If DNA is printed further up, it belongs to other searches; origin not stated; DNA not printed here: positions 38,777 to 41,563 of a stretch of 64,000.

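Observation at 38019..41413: Orphan glycyl-radical enzyme plus activase cassette of unassignable substrate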

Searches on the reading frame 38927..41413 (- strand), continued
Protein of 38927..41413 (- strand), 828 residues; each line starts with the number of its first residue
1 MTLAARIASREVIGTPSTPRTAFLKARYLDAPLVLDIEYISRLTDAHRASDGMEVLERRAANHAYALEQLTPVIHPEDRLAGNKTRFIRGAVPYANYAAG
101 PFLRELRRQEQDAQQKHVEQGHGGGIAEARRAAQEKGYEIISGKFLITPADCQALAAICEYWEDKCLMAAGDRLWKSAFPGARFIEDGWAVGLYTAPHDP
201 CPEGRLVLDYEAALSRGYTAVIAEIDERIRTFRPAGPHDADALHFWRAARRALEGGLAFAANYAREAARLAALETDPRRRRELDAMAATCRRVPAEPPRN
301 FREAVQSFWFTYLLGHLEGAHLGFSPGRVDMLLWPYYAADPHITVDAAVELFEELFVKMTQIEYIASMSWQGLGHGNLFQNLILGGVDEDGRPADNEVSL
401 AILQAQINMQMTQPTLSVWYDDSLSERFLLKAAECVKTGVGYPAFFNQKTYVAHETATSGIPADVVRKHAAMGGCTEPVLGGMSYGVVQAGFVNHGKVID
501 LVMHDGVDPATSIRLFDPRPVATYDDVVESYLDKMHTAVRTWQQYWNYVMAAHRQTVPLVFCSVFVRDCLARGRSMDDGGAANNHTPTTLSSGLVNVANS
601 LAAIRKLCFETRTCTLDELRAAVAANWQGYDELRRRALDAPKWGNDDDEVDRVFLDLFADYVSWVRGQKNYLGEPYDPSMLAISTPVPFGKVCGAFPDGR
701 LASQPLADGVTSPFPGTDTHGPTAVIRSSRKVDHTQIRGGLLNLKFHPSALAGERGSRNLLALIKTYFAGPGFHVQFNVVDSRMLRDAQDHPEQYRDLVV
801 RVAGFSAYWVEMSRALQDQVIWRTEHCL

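Call 14: find_encoding_contigs(protein=window:38927-41413:-, flank=10000, max_places=6)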
Protein window:38927-41413:- (828 aa): 13 contigs read that carry it; 6 places shown.
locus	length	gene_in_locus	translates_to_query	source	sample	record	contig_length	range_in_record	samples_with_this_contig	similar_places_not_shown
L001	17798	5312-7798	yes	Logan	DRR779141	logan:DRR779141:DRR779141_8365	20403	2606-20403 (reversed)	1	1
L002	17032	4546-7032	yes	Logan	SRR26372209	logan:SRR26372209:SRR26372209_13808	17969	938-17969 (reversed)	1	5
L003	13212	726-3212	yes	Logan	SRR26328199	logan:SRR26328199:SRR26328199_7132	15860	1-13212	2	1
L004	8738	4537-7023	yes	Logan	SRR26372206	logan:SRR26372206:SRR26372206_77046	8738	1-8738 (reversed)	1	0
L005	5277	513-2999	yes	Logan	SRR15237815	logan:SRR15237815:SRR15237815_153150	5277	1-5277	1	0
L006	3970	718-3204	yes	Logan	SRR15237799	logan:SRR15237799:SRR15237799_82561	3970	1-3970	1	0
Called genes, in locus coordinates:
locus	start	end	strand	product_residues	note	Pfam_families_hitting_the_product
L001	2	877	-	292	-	?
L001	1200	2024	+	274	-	-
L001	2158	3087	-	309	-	PF00092:VWA, PF13519:VWA_2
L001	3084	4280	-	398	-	PF14559:TPR_19 (faint), PF07719:TPR_2 (faint)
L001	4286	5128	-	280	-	PF00756:Esterase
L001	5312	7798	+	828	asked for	PF02901:PFL-like, PF01228:Gly_radical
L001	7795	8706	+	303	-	PF13353:Fer4_12, PF04055:Radical_SAM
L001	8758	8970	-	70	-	PF04227:Indigoidine_A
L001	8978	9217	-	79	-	PF00294:PfkB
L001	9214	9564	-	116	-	PF00294:PfkB (weak)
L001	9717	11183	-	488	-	PF00144:Beta-lactamase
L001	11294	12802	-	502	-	PF00149:Metallophos, PF02872:5_nucleotid_C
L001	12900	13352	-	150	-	PF11578:DUF3237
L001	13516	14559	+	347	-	PF01063:Aminotran_4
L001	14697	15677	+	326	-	-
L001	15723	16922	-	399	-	PF00108:Thiolase_N, PF02803:Thiolase_C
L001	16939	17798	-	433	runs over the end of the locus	PF02737:3HCDH_N, PF00725:3HCDH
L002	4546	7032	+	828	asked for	PF02901:PFL-like, PF01228:Gly_radical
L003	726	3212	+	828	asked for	PF02901:PFL-like, PF01228:Gly_radical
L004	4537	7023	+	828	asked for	PF02901:PFL-like, PF01228:Gly_radical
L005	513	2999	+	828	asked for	PF02901:PFL-like, PF01228:Gly_radical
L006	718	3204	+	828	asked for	PF02901:PFL-like, PF01228:Gly_radical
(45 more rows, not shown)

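Call 23: find_related_loci(query=window:38927-41413:-, collection=genome_contigs, flank=10000)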
Query window:38927-41413:- (828 aa) in genome_contigs; peptide patterns used: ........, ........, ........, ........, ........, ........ (x = any residue, [..] = any of these).
124 stretches matched a pattern; 98 encode a relative of the query (tblastn E <= 1e-3); the best 80 are kept; 77 distinct loci.
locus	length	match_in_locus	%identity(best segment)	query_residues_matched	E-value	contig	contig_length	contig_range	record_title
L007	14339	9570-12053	81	1-828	0e+0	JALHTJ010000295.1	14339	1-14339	MAG: Candidatus Aminicenantes bacterium isolate PFL21 seq_3437405, whole genome shotgun sequence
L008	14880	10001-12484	82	1-828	0e+0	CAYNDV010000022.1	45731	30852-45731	MAG TPA_asm: uncultured Vicinamibacterales bacterium isolate binchicken_co115_131 genome assembly, contig: NODE_1428_len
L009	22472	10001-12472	77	5-828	0e+0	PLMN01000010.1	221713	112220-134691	MAG: Candidatus Aminicenantes bacterium isolate fen_413 73.20120800_E2X.58_contig_493, whole genome shotgun sequence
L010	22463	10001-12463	76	7-828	0e+0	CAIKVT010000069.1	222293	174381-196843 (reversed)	MAG: uncultured Elusimicrobia bacterium isolate MJ-time_bin-0941 genome assembly, contig: bin-0941:69/84, whole genome s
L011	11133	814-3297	74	1-828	0e+0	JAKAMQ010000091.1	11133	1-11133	MAG: Acidobacteria bacterium isolate WY5.bin29 NODE_10261_length_11133_cov_2.377521, whole genome shotgun sequence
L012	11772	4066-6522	78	10-828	0e+0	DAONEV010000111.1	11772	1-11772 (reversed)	MAG TPA_asm: Thermoanaerobaculaceae bacterium isolate AMR_MDS_3860 NODE_6100_length_11772_cov_5.207562, whole genome sho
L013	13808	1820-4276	75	10-828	0e+0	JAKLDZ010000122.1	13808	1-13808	MAG: Myxococcota bacterium isolate RA.bin121 RA.bin121_122, whole genome shotgun sequence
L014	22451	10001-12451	75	10-826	0e+0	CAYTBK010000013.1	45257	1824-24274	MAG TPA_asm: uncultured Acidobacteriota bacterium isolate SRP220891_co2_264 genome assembly, contig: NODE_1160_length_45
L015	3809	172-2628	74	10-828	0e+0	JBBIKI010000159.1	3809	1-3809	MAG: Acidobacteriota bacterium isolate STS170223_bin_182 NODE_23476_length_3809_cov_10.957912, whole genome shotgun sequ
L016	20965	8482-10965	74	1-828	0e+0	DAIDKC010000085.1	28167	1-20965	MAG TPA_asm: Holophagaceae bacterium isolate clean1874 k141_1187023, whole genome shotgun sequence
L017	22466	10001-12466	71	7-828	0e+0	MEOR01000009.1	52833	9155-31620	MAG: Bacteroidetes bacterium GWF2_49_14 gwf2_scaffold_1130, whole genome shotgun sequence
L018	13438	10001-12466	71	7-828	0e+0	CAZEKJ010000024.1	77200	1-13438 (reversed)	MAG TPA_asm: uncultured Porphyromonadaceae bacterium isolate binchicken_co266_44 genome assembly, contig: NODE_717_lengt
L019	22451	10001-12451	75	10-826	0e+0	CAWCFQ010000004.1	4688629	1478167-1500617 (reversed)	MAG: uncultured Acidobacteriaceae bacterium isolate MFD01231.bin.1.98 genome assembly, contig: contig_6931, whole genome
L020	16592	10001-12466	71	7-828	0e+0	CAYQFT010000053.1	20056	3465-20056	MAG TPA_asm: uncultured Porphyromonadaceae bacterium isolate SRP272421_co2_431 genome assembly, contig: NODE_7718_length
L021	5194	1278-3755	73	3-828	0e+0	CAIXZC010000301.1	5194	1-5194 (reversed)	MAG: uncultured Myxococcales bacterium isolate Loclat_bin-20748 genome assembly, contig: bin-20748:301/482, whole genome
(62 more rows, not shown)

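Call 41: search_solved_structures(query=A1, max_evalue=1e-60, show_alignments=0)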
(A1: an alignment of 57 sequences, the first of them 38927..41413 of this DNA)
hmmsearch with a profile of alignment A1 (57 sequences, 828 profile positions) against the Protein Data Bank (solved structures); distinct sequences matched with E-value up to 1e-60: 31.
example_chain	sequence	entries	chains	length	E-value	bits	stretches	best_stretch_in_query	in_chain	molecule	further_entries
1r8w_A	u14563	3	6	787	1.8e-159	535.7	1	144-828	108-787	glycerol dehydratase | B12-independent glycerol dehydratase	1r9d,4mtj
9f3w_A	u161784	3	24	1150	5.8e-144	484.4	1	145-824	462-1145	Choline trimethylamine-lyase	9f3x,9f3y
9rco_A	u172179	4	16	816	1.3e-139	470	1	142-827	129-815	Glycyl radical protein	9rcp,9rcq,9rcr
5i2a_A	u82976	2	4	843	9.4e-139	467.1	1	203-628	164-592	Diol-dehydratase | Diol dehydratase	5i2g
2y8n_A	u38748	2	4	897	8.6e-134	450.7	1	17-826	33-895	4-HYDROXYPHENYLACETATE DECARBOXYLASE LARGE SUBUNIT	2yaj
8yjo_A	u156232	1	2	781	9.6e-129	434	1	144-828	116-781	Probable dehydratase PflD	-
6vxc_A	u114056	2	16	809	5.5e-125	421.6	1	190-827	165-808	Trans-4-hydroxy-L-proline dehydratase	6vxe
8id7_A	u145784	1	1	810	1.5e-124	420.1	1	145-828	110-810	Probable dehydratase YbiW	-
8yjn_A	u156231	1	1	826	1.6e-124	420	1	145-828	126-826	Probable dehydratase YbiW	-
8id1_A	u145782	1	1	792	2.2e-124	419.6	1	193-827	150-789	Formate C-acetyltransferase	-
6xs4_A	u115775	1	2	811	4.7e-124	418.5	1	145-828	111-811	Formate C-acetyltransferase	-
5a0u_A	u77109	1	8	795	9e-121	407.7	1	145-824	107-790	CHOLINE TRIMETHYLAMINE LYASE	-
5a0z_A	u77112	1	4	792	9.6e-121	407.6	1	145-824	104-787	CHOLINE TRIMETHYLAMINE LYASE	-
9r0v_A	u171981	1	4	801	5.6e-119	401.7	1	145-824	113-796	Choline trimethylamine-lyase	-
9ht9_A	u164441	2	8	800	5.8e-119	401.7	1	145-824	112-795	Choline trimethylamine-lyase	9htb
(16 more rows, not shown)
